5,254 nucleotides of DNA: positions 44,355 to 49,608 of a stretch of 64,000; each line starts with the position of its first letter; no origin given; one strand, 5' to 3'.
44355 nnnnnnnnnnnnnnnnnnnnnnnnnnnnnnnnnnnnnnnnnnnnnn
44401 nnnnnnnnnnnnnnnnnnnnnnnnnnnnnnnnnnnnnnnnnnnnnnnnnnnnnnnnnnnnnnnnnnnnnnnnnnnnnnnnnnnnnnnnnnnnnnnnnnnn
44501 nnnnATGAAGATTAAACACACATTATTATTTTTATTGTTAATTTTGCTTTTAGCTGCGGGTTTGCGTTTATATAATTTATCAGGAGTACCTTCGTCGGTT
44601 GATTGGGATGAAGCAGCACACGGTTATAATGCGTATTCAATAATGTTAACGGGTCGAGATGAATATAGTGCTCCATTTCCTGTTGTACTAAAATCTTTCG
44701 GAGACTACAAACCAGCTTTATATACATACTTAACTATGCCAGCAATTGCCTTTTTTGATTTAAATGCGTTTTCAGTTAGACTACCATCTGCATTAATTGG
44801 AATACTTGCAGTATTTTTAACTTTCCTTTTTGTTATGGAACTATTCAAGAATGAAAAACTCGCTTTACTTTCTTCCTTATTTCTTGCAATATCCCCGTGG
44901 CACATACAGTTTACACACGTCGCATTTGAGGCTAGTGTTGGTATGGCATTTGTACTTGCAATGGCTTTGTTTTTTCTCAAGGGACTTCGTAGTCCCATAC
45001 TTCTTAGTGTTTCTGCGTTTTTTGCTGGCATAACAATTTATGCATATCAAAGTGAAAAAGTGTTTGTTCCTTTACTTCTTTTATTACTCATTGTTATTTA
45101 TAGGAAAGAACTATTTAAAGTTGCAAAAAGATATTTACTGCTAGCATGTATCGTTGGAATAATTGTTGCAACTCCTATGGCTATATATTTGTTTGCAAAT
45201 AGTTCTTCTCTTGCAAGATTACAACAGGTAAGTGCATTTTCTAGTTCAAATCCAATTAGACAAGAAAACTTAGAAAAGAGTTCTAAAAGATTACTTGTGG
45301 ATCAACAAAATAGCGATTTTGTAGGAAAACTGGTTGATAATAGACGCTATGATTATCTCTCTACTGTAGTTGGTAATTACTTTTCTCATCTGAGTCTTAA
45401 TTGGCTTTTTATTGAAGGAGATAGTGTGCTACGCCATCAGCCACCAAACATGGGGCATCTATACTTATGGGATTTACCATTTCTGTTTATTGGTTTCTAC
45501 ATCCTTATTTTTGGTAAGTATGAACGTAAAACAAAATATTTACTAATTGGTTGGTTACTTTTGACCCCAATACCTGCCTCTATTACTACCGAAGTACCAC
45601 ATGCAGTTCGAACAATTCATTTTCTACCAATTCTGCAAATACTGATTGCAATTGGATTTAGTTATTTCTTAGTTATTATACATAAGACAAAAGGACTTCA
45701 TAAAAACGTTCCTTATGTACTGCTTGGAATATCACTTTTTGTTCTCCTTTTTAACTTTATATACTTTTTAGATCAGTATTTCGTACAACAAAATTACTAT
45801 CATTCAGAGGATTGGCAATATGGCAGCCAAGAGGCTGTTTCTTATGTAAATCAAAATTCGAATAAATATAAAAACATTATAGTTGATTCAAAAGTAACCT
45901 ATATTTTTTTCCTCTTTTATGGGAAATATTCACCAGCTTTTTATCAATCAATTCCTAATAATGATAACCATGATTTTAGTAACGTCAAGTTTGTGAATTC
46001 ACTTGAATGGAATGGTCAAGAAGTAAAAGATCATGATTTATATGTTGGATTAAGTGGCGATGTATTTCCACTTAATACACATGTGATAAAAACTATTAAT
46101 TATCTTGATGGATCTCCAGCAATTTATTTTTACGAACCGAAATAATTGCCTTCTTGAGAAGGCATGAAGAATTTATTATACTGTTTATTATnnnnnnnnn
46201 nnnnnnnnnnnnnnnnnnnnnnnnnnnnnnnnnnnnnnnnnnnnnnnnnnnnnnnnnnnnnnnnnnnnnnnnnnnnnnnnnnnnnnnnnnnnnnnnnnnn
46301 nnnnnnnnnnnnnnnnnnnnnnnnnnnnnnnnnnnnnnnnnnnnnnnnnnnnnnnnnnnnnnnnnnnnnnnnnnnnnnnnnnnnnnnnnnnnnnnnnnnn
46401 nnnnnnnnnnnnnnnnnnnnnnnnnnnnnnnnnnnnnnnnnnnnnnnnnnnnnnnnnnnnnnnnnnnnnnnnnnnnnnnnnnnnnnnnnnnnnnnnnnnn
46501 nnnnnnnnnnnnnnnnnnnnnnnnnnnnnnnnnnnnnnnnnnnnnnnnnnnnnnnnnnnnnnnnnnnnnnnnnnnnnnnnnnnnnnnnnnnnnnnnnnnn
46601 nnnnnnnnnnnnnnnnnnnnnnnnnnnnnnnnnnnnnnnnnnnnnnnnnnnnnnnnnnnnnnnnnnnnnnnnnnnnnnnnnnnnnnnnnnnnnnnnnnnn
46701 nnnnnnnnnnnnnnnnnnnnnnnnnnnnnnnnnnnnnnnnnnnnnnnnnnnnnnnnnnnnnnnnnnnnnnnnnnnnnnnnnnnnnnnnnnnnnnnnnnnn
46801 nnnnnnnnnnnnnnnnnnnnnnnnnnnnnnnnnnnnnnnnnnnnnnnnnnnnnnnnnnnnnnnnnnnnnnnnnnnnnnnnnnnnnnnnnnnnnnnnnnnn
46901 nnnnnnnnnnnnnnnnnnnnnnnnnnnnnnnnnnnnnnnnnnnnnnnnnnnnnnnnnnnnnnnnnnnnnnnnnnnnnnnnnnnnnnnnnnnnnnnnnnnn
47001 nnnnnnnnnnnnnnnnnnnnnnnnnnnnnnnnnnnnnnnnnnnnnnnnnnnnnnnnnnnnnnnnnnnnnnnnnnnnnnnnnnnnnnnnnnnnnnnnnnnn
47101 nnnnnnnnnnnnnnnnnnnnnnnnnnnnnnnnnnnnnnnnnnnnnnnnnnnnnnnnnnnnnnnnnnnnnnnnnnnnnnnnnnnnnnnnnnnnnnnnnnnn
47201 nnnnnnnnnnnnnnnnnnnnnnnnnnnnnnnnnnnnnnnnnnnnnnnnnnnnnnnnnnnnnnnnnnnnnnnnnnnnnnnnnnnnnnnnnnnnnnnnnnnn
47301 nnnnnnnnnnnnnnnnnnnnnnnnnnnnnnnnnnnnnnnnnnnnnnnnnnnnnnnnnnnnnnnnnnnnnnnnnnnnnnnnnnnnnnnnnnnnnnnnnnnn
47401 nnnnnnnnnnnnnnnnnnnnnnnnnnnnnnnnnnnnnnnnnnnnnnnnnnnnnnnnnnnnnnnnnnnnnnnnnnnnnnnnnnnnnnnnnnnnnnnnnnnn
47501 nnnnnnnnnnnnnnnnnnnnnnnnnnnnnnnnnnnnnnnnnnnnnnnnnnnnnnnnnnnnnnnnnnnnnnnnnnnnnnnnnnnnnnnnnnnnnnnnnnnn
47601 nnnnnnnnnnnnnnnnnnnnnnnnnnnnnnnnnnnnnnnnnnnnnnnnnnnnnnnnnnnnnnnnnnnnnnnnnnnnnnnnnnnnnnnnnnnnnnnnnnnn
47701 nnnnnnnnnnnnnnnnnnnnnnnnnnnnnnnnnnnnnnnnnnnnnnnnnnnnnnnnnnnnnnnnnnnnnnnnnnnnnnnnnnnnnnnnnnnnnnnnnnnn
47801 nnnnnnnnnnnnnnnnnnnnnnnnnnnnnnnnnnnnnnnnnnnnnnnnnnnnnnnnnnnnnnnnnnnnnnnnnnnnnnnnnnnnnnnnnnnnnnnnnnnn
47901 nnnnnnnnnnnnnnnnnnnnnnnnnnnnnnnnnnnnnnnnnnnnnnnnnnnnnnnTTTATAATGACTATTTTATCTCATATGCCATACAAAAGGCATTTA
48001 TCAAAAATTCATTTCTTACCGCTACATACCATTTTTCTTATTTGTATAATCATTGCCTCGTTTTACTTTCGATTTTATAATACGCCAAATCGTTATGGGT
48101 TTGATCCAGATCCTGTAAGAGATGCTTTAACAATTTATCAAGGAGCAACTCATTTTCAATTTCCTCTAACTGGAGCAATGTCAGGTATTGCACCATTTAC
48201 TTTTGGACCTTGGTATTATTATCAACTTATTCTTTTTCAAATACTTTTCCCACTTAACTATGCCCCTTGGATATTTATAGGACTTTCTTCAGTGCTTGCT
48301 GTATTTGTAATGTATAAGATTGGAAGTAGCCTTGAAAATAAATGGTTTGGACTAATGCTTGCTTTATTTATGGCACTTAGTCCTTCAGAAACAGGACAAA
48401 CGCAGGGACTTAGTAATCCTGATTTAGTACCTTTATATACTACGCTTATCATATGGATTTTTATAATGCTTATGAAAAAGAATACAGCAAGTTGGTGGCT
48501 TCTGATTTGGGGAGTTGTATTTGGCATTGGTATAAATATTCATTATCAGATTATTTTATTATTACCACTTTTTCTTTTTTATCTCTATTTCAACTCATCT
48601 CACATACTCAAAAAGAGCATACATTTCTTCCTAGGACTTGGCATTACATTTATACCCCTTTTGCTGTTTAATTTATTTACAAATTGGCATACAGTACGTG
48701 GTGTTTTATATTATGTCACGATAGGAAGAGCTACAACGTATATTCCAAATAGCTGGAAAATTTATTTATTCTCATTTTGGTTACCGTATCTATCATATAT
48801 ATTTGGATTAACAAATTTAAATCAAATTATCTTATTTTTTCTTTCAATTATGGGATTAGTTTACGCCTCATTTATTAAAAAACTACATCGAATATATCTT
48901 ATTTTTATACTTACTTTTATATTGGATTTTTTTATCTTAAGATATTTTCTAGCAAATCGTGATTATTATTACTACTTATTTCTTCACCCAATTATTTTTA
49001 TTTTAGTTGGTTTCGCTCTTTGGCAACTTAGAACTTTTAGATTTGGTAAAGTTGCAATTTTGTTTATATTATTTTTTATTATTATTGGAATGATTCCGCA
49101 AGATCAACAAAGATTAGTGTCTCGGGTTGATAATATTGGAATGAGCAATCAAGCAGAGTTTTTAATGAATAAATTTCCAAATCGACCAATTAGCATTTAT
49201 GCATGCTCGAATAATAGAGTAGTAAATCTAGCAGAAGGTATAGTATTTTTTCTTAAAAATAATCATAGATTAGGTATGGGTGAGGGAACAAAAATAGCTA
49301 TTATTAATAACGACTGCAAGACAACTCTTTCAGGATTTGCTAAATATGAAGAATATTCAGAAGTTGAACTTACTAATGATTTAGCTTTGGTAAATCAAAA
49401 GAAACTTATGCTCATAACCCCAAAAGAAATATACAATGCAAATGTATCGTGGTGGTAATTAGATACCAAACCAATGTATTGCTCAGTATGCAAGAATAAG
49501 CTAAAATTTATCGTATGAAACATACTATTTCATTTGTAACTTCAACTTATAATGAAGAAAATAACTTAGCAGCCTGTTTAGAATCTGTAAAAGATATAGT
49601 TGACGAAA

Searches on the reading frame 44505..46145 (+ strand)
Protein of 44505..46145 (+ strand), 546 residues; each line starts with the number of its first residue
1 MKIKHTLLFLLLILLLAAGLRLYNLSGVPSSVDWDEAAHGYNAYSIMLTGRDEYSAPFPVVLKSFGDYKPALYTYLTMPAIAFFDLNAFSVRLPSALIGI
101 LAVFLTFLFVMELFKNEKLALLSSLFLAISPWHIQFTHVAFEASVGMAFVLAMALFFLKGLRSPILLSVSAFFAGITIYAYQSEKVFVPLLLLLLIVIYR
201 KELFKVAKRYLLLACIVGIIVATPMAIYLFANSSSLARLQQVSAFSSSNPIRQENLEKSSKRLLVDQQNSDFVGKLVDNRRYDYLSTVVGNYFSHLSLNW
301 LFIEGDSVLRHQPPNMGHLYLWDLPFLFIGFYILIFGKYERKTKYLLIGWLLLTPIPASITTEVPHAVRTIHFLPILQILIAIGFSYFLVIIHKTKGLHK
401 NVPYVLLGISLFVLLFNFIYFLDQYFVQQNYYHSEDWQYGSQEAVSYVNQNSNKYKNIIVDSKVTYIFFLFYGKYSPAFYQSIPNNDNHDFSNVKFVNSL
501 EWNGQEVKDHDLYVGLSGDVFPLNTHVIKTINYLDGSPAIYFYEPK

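Call 7: search_protein_families(library=pfam, proteins=[window:44505-46145:+], max_evalue=0.01)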
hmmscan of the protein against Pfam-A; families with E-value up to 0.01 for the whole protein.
window:44505-46145:+ (546 aa): 2 families
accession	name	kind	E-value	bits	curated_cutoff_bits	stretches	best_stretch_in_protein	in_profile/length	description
PF13231.12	PMT_2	-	2.6e-08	34.7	26.1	1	69-226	2-158/160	Dolichyl-phosphate-mannose-protein mannosyltransferase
PF02366.24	PMT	-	0.00025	21.2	22.7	1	13-232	3-237/245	Dolichyl-phosphate-mannose-protein mannosyltransferase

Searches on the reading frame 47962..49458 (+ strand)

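Call 8: search_protein_families(library=pfam, proteins=[window:47962-49458:+], max_evalue=0.01)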
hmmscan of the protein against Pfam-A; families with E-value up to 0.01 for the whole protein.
window:47962-49458:+ (498 aa): 1 family
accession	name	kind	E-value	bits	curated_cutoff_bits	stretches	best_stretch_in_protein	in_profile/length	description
PF13231.12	PMT_2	-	5.9e-11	43.3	26.1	1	105-231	27-152/160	Dolichyl-phosphate-mannose-protein mannosyltransferase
